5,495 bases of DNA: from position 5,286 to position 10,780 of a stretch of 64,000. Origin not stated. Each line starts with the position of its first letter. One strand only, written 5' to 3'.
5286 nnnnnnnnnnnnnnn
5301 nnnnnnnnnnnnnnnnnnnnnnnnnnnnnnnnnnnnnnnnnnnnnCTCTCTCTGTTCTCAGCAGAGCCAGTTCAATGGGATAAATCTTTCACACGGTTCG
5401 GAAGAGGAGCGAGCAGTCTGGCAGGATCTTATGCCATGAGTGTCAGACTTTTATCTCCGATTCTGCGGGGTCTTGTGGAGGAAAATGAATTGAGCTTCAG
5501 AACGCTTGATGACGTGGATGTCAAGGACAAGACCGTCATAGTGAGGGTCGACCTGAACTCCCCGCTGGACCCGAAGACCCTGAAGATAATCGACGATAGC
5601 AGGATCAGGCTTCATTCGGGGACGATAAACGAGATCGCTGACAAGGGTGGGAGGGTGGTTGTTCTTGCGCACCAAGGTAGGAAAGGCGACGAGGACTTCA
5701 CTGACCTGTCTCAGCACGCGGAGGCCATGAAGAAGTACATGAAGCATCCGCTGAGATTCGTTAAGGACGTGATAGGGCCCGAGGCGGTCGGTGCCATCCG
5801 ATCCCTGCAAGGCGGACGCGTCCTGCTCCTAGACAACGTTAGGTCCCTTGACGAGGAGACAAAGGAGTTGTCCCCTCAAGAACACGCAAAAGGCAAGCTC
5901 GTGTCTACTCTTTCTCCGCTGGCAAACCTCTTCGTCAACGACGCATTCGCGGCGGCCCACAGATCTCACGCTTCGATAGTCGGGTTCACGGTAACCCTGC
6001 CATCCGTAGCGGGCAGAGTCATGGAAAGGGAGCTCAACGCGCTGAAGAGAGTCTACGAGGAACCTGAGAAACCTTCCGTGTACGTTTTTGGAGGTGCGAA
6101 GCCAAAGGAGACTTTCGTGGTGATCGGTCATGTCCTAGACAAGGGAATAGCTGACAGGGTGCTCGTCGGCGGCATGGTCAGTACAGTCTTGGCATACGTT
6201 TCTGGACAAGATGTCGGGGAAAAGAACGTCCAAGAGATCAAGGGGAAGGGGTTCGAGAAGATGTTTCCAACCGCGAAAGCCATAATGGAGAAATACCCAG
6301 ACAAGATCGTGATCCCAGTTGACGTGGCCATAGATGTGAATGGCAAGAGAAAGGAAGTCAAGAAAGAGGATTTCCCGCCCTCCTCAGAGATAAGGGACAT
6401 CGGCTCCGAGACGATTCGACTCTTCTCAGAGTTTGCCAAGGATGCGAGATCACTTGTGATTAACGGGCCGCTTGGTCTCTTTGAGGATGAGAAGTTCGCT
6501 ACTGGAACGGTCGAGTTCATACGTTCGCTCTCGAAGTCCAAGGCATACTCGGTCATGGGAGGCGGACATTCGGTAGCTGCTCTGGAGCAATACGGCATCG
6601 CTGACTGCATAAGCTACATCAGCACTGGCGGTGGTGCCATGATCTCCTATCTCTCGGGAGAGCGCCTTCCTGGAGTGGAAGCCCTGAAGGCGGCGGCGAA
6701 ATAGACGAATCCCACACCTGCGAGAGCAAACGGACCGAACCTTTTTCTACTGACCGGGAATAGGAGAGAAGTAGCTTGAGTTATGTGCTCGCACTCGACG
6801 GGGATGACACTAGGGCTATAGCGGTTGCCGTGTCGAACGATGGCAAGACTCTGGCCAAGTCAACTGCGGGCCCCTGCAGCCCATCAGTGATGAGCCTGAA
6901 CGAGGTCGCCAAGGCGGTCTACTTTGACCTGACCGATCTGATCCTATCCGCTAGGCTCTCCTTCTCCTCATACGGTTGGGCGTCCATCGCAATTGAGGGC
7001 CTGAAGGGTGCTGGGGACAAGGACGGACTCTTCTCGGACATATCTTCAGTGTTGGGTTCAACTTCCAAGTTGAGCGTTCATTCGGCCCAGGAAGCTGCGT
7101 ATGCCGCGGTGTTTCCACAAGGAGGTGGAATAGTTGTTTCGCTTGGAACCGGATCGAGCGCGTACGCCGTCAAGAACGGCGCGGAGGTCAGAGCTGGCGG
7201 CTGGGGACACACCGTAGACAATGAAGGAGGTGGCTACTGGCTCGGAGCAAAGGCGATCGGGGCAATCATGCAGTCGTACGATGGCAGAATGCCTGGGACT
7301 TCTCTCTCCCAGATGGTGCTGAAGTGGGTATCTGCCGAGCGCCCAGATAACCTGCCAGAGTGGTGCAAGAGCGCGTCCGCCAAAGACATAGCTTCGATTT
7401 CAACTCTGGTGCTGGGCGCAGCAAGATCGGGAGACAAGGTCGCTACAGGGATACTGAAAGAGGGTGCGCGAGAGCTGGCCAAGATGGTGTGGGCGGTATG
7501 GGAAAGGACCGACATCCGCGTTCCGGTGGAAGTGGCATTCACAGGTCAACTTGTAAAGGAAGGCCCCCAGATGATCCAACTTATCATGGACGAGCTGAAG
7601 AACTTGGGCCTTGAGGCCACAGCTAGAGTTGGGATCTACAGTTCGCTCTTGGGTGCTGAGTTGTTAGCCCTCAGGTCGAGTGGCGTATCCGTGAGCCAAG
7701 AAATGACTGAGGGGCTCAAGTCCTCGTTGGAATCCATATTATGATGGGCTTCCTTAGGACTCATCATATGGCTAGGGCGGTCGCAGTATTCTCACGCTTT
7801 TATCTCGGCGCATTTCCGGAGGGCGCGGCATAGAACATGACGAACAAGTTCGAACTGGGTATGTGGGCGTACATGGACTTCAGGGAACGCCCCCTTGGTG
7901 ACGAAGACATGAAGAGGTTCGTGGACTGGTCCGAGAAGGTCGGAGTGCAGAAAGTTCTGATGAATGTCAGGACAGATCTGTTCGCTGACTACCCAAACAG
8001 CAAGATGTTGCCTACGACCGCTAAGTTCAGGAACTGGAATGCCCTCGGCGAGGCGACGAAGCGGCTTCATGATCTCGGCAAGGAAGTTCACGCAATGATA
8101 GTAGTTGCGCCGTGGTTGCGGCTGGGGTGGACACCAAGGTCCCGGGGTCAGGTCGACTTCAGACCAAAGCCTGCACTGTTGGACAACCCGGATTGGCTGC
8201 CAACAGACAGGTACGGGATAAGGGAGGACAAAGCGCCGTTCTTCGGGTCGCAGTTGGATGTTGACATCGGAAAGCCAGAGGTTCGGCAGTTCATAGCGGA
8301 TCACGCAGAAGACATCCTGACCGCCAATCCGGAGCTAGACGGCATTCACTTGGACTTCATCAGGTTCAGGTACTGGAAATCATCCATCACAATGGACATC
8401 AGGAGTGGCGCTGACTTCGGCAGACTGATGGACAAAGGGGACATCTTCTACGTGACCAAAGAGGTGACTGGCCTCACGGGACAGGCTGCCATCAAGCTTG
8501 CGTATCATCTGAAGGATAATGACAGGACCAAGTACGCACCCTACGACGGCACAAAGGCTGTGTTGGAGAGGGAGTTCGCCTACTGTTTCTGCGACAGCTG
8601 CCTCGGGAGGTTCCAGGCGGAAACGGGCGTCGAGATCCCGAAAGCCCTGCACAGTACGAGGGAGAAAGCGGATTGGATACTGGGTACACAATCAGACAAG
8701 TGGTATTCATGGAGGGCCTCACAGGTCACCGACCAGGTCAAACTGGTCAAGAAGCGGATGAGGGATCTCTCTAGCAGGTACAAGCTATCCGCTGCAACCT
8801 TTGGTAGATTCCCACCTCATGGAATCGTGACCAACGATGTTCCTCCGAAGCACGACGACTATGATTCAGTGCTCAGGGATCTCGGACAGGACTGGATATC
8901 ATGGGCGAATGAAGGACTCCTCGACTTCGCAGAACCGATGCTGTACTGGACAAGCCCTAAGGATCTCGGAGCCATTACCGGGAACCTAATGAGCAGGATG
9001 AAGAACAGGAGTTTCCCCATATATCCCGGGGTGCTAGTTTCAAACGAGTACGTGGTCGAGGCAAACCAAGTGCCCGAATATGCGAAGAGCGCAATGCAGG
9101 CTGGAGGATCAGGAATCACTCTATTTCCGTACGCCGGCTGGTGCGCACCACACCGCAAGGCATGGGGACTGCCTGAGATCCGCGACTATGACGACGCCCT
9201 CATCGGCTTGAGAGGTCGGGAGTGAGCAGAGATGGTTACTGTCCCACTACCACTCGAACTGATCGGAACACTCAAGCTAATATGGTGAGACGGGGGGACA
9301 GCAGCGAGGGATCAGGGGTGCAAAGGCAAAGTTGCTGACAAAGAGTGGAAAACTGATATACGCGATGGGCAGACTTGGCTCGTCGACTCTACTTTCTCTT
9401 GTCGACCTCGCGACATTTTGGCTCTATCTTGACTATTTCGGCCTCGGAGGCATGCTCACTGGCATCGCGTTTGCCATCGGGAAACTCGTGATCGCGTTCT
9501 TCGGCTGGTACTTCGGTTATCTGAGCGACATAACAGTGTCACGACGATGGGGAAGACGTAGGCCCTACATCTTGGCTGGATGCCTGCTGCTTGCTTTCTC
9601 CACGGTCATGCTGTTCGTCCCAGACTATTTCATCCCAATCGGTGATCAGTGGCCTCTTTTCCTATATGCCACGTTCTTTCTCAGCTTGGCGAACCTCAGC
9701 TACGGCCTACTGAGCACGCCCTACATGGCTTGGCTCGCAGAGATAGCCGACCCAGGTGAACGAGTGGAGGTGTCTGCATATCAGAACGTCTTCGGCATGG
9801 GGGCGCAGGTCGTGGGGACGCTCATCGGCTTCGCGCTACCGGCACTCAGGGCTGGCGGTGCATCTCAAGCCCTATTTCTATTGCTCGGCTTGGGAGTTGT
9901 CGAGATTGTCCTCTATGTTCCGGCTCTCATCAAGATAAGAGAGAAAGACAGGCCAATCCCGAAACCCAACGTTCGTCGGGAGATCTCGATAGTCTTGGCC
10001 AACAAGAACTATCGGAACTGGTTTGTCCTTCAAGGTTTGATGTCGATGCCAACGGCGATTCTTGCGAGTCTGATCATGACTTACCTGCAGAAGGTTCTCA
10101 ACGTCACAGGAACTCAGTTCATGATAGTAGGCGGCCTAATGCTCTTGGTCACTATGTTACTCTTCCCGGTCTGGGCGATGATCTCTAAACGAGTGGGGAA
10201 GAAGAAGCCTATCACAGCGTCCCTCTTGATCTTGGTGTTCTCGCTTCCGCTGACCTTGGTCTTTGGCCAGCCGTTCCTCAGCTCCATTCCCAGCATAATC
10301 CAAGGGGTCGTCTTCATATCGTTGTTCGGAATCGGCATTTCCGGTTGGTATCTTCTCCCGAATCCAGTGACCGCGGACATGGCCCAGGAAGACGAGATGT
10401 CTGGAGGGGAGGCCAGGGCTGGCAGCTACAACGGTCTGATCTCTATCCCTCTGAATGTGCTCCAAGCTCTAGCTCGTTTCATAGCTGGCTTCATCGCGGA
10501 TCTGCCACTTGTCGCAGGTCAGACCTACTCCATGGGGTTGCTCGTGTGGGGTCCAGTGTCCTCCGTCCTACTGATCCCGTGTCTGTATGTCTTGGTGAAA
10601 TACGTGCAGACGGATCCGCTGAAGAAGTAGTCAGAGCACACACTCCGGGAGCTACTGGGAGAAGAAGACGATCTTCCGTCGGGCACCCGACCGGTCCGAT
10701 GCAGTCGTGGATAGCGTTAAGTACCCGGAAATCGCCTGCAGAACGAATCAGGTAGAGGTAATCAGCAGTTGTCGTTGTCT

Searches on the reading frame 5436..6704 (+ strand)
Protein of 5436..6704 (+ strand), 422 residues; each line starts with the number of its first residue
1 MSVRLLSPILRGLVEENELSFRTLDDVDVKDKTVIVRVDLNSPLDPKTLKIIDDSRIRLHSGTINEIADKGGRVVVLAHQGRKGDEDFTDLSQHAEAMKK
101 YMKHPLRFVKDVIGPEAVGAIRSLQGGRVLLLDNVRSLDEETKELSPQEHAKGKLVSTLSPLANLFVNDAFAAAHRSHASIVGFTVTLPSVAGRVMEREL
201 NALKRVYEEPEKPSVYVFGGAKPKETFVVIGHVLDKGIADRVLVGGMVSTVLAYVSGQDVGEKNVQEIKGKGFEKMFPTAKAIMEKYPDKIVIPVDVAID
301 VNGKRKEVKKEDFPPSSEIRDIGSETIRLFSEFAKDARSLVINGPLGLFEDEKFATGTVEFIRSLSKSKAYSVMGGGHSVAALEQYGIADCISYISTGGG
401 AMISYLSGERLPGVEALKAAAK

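Call 9: search_protein_families(library=pfam, proteins=[window:5436-6704:+], max_evalue=0.001)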
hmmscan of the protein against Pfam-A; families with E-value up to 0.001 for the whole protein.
window:5436-6704:+ (422 aa): 1 family
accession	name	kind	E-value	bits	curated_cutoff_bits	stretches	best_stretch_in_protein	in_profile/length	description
PF00162.24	PGK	-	1.7e-115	386.5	27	1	24-409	1-379/379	Phosphoglycerate kinase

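Call 21: search_protein_families(library=ncbifam, proteins=[window:5436-6704:+], max_evalue=0.001)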
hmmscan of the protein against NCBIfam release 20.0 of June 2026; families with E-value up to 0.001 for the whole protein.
window:5436-6704:+ (422 aa): 1 family
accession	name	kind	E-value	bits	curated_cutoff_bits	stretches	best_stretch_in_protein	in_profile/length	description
NF010569.0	PRK13962.1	equivalog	3e-93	313.1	883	1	21-419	3-393/645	bifunctional phosphoglycerate kinase/triosephosphate isomerase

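Call 24: find_homologous_proteins(query=window:5436-6704:+, max_evalue=1e-30)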
Query window:5436-6704:+ (422 aa): 7808 proteins with E <= 1e-30 among 8000 candidates; the best 120 are listed.
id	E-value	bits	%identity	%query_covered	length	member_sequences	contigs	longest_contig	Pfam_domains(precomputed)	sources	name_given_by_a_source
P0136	1.2e-269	912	100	100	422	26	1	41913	PF00162.25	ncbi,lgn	-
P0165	7.0e-248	840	95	96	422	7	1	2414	PF00162.25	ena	-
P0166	2.8e-243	825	92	97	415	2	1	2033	PF00162.25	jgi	-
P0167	1.6e-237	806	91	96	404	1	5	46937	PF00162.25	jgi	-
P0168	7.3e-230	781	91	92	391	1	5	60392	PF00162.25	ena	-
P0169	8.9e-219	745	82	96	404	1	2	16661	PF00162.25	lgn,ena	-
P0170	1.7e-217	740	81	96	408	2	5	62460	PF00162.25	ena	-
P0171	4.8e-211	719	82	94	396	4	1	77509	PF00162.25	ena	-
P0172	1.1e-209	715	80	96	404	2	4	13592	PF00162.25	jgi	-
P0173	7.1e-207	705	77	96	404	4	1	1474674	PF00162.25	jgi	-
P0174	9.6e-172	590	65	95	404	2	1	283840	PF00162.25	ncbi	-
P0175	4.9e-167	574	64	96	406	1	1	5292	PF00162.25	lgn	-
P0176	7.7e-165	567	62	96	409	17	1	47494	PF00162.25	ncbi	ncbi:MAG: phosphoglycerate kinase [Thermoproteota archaeon]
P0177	5.4e-155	535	65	90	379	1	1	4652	PF00162.25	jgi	-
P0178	7.4e-150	518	58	95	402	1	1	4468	PF00162.25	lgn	-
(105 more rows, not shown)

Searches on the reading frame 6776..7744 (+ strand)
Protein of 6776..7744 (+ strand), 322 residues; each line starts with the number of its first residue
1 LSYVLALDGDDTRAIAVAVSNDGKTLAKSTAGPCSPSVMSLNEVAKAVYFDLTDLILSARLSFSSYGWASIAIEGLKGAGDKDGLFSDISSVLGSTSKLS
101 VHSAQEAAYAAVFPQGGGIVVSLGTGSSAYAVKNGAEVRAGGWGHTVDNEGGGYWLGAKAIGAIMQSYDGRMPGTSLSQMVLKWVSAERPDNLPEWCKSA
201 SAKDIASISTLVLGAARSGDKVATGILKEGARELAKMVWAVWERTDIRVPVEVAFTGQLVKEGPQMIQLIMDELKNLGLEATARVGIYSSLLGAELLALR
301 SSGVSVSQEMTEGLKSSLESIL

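Call 9: search_protein_families(library=pfam, proteins=[window:6776-7744:+], max_evalue=0.001)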
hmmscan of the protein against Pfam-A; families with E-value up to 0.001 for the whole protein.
window:6776-7744:+ (322 aa): 1 family
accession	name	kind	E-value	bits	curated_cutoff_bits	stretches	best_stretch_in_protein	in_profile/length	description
PF01869.26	BcrAD_BadFG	-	1.7e-21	77.4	31.5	1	92-298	88-271/271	BadF/BadG/BcrA/BcrD ATPase family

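Call 21: search_protein_families(library=ncbifam, proteins=[window:6776-7744:+], max_evalue=0.001)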
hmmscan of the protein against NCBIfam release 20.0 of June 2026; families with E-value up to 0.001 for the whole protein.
window:6776-7744:+ (322 aa): 1 family
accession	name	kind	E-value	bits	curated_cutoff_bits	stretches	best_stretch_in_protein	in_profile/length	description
NF046058.1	NagK_SO3507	equivalog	1.2e-24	87.4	370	1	5-249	12-253/295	N-acetylglucosamine kinase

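Call 48: search_solved_structures(query=window:6776-7744:+, max_evalue=0.001)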
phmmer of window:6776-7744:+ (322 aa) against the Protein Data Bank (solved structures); distinct sequences matched with E-value up to 0.001: 5.
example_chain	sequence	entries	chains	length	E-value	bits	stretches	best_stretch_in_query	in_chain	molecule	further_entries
8zo3_A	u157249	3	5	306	3.8e-25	92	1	1-248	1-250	N-acetylmuramic acid/N-acetylglucosamine kinase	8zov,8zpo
2e2n_A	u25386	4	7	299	1.8e-17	66.8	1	3-237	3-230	HEXOKINASE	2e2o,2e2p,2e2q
1zc6_A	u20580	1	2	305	3.1e-12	49.6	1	3-258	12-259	probable N-acetylglucosamine kinase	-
2ch6_A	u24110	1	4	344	1.2e-08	37.7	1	103-170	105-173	N-ACETYL-D-GLUCOSAMINE KINASE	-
2ch5_A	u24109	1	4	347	1.2e-08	37.7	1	103-170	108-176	NAGK PROTEIN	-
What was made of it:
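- On Amino-sugar (GlcNAc/MurNAc) catabolic module: Best PDB hit is the MurNAc/GlcNAc kinase 8zo3, E 3.8e-25 (call 48).
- The kinase's best solved relative is a MurNAc/GlcNAc kinase (call 48). The kinase also resembles a broad-specificity Sulfolobus hexokinase (call 48) and sits beside PGK and GAPDH, so it could simply be the glycolytic hexokinase.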

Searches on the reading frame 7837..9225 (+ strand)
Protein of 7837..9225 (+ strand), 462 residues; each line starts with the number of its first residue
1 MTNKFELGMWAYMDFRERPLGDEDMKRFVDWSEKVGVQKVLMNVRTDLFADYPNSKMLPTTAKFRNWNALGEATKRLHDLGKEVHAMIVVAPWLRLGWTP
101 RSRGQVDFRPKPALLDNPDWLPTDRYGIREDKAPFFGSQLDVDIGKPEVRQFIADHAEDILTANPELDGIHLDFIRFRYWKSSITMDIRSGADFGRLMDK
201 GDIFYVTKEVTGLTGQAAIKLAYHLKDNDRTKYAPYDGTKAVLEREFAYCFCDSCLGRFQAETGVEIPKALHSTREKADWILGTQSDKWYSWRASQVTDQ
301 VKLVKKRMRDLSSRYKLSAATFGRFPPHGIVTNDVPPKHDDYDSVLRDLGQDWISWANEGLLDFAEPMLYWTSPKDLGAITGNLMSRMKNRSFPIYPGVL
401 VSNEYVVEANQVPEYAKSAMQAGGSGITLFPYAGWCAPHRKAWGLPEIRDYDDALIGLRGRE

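Call 9: search_protein_families(library=pfam, proteins=[window:7837-9225:+], max_evalue=0.001)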
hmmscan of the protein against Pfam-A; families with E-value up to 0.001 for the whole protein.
window:7837-9225:+ (462 aa): 1 family
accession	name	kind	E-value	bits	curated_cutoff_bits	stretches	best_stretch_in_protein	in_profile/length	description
PF02638.21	GHL10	-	2e-09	37.5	27.9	1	283-376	191-267/311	Glycosyl hydrolase-like 10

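Call 21: search_protein_families(library=ncbifam, proteins=[window:7837-9225:+], max_evalue=0.001)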
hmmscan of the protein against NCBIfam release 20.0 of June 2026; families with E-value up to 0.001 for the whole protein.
window:7837-9225:+ (462 aa): 0 families

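Call 49: search_solved_structures(query=window:7837-9225:+, max_evalue=0.1)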
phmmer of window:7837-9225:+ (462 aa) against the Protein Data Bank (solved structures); distinct sequences matched with E-value up to 0.1: 2.
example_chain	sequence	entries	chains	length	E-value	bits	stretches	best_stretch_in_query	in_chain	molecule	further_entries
5oq2_A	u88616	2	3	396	0.0023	19.8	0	136-174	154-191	Cwp19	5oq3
1w78_A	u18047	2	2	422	0.0088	17.9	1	114-159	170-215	FOLC BIFUNCTIONAL PROTEIN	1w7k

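Call 64: find_homologous_proteins(query=window:7837-9225:+, max_evalue=0.00001)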
Query window:7837-9225:+ (462 aa): 14 proteins with E <= 0.00001 among 4044 candidates.
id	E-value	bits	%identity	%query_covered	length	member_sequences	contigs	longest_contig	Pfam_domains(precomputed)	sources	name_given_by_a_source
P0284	0.0e+0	1038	94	100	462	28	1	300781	PF02638.22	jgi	-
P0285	3.4e-256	869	77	100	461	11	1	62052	PF02638.22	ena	-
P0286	8.1e-256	867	77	99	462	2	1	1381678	PF02638.22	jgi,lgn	-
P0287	1.0e-252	857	76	100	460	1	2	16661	PF02638.22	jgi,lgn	jgi:uncharacterized lipoprotein YddW (UPF0748 family)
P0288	2.2e-246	836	74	100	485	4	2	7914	PF02638.22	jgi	-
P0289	1.9e-222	757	67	99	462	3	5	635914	PF02638.22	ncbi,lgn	ncbi:MAG: hypothetical protein QXU11_00145 [Thermoproteota archaeon]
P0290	2.1e-220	751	76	87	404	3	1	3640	PF02638.22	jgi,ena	-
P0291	3.1e-220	750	66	99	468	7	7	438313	PF02638.22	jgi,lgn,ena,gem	jgi:uncharacterized lipoprotein YddW (UPF0748 family)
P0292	5.5e-212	723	66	97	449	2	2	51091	PF02638.22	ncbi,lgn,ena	ncbi:MAG: hypothetical protein ACP5PQ_02970 [Thermoproteota archaeon]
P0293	5.5e-117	409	44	97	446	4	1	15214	PF02638.22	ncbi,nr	ncbi:MAG: hypothetical protein J7L38_01525 [Thermoproteales archaeon]|nr:hypothetical protein [Therm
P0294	6.4e-101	356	40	97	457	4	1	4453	PF14871.13,PF02638.22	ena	-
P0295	4.6e-99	350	40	98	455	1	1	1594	PF02638.22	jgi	jgi:uncharacterized lipoprotein YddW (UPF0748 family)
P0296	2.3e-7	48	28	51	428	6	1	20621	PF02638.22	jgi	jgi:uncharacterized lipoprotein YddW (UPF0748 family)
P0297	2.4e-7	48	31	39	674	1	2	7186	PF02638.22,PF13200.13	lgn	-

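Call 73: predict_structure(alignment_id=A2)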
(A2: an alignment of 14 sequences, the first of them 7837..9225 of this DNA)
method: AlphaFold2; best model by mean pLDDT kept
length: 462 residues; sequences in the alignment: 14
mean_pLDDT: 84.4   pTM: 0.87
mean pLDDT of the five models: 84.4, 80.9, 80.6, 79.9, 77.7
residues with pLDDT >= 90: 237; 70-90: 143; 50-70: 59; < 50: 23
segments of 3 or more residues with pLDDT < 50: 97-106, 213-216, 328-334
pLDDT, mean of each block of 10 residues (from residue 1): 78 91 97 96 87 90 92 98 95 54 47 79 88 68 90 95 97 87 79 73 76 54 81 64 82 95 97 94 93 94 98 97 60 55 79 94 92 86 92 93 77 93 93 91 87 88 53
secondary structure, 60 per line:
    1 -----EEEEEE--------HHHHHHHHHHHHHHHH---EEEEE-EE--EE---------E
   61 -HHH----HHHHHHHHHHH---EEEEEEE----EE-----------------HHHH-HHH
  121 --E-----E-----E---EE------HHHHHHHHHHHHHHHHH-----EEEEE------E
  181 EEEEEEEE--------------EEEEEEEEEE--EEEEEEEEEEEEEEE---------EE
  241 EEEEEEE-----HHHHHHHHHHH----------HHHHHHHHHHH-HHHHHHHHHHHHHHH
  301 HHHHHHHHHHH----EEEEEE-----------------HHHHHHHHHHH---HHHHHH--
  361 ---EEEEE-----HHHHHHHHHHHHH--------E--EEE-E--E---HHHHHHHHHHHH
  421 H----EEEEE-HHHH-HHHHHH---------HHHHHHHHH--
elements in order: E6-11 H20-35 E39-43 H69-79 E83-89 H113-116 H147-163 E169-173 E180-188 E203-212 E215-229 E239-247 H253-263 H274-284 H286-311 E316-321 H339-349 H353-358 E364-368 H374-386 E398-400 H409-421 E426-430 H432-435 H437-442 H452-460

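Call 75: fold_search(model_id=the predicted structure, library=pdb)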
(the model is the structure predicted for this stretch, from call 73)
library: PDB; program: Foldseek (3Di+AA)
matches with E <= 10: 1622; with E <= 0.001: 390
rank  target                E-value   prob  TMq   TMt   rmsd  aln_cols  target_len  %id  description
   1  5oq2_B                5.5e-16  1.00  0.58  0.74   6.8       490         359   13  Se-SAD structure of the functional region of Cwp19 from Clostridium difficile (released 2017-11-01)
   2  5oq3                  6.5e-16  1.00  0.57  0.72   6.7       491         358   14  High resolution structure of the functional region of Cwp19 from Clostridium difficile (released 2017-11-01)
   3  5oq2_A                1.2e-15  1.00  0.58  0.73   6.9       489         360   13  Se-SAD structure of the functional region of Cwp19 from Clostridium difficile (released 2017-11-01)
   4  4f9j_A                2.5e-12  1.00  0.51  0.40   7.9       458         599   10  Structure of Escherichia coli PgaB 42-655 in complex with iron (released 2012-07-25)
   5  4p7q                  3.4e-12  1.00  0.53  0.67   8.1       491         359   10  Structure of Escherichia coli PgaB C-terminal domain in complex with N-acetylglucosamine (released 2014-07-02)
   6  4p7n                  5.0e-12  1.00  0.55  0.68   7.4       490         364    9  Structure of Escherichia coli PgaB C-terminal domain in complex with glucosamine (released 2014-07-02)
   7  4f9d_A                8.0e-12  1.00  0.51  0.40   7.8       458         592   10  Structure of Escherichia coli PgaB 42-655 in complex with nickel (released 2012-07-25)
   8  4p7o_A                1.1e-11  1.00  0.55  0.72   6.7       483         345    9  Structure of Escherichia coli PgaB C-terminal domain, P1 crystal form (released 2014-07-02)
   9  4p7l                  2.7e-11  1.00  0.54  0.69   7.3       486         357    9  Structure of Escherichia coli PgaB C-terminal domain, P212121 crystal form (released 2014-07-02)
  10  6au1_A                1.7e-10  1.00  0.55  0.70   7.6       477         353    9  Structure of the PgaB (BpsB) glycoside hydrolase domain from Bordetella bronchiseptica (released 2018-04-18)
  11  3voc                  4.6e-10  1.00  0.54  0.59   7.9       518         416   10  Crystal structure of the catalytic domain of beta-amylase from paenibacillus polymyxa (released 2013-02-20)
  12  6y2k                  1.8e-09  1.00  0.52  0.38   8.2       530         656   12  Crystal structure of beta-galactosidase from the psychrophilic Marinomonas ef1 (released 2020-05-20)
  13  1itc_A                1.9e-09  1.00  0.54  0.49   8.1       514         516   12  Beta-Amylase from Bacillus cereus var. mycoides Complexed with Maltopentaose (released 2003-05-27)
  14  5wqs                  2.2e-09  1.00  0.53  0.50   8.3       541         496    9  Crystal structure of Apo Beta-Amylase from Sweet potato (released 2017-12-06)
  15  1b1y_A                2.3e-09  1.00  0.41  0.38  10.4       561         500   10  SEVENFOLD MUTANT OF BARLEY BETA-AMYLASE (released 1998-12-02)
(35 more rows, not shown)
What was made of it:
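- The GHL10-like neighbour resembles Cwp19 and the GlcNAc-binding PgaB domain (call 75).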

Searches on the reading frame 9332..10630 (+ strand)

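Call 9: search_protein_families(library=pfam, proteins=[window:9332-10630:+], max_evalue=0.001)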
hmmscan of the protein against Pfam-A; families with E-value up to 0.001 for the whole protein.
window:9332-10630:+ (432 aa): 3 families
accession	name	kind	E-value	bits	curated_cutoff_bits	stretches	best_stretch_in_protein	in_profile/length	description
PF13347.12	MFS_2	-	7.6e-34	117.4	27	1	10-392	2-384/427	MFS/sugar transport protein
PF07690.21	MFS_1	-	5.1e-25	88.6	33.4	2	27-370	18-335/347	Major Facilitator Superfamily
PF01306.25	LacY_symp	-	0.00099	18.5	24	1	238-331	20-116/413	LacY proton/sugar symporter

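Call 21: search_protein_families(library=ncbifam, proteins=[window:9332-10630:+], max_evalue=0.001)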
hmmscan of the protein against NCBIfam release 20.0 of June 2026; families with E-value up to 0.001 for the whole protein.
window:9332-10630:+ (432 aa): 6 families
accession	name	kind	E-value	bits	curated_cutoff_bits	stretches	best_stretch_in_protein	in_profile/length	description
TIGR00792.1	gph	subfamily_domain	1e-22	80.5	231.35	1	7-391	1-380/437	glycoside-pentoside-hexuronide (GPH):cation symporter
NF007237.0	PRK09669.1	subfamily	1.1e-15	57.2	610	1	2-291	6-290/461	putative symporter YagG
NF007353.0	PRK09848.1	equivalog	2.4e-14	53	528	1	19-425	22-422/457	glucuronide transporter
NF007749.0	PRK10429.1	equivalog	6.3e-13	48.3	456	1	2-330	3-335/473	melibiose:sodium transporter MelB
NF008526.0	PRK11462.1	equivalog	1.4e-10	40.6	836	1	5-258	9-261/460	glycoside-pentoside-hexuronide family transporter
TIGR01301.1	GPH_sucrose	subfamily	0.00051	19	511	1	32-140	30-144/476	sucrose/proton symporter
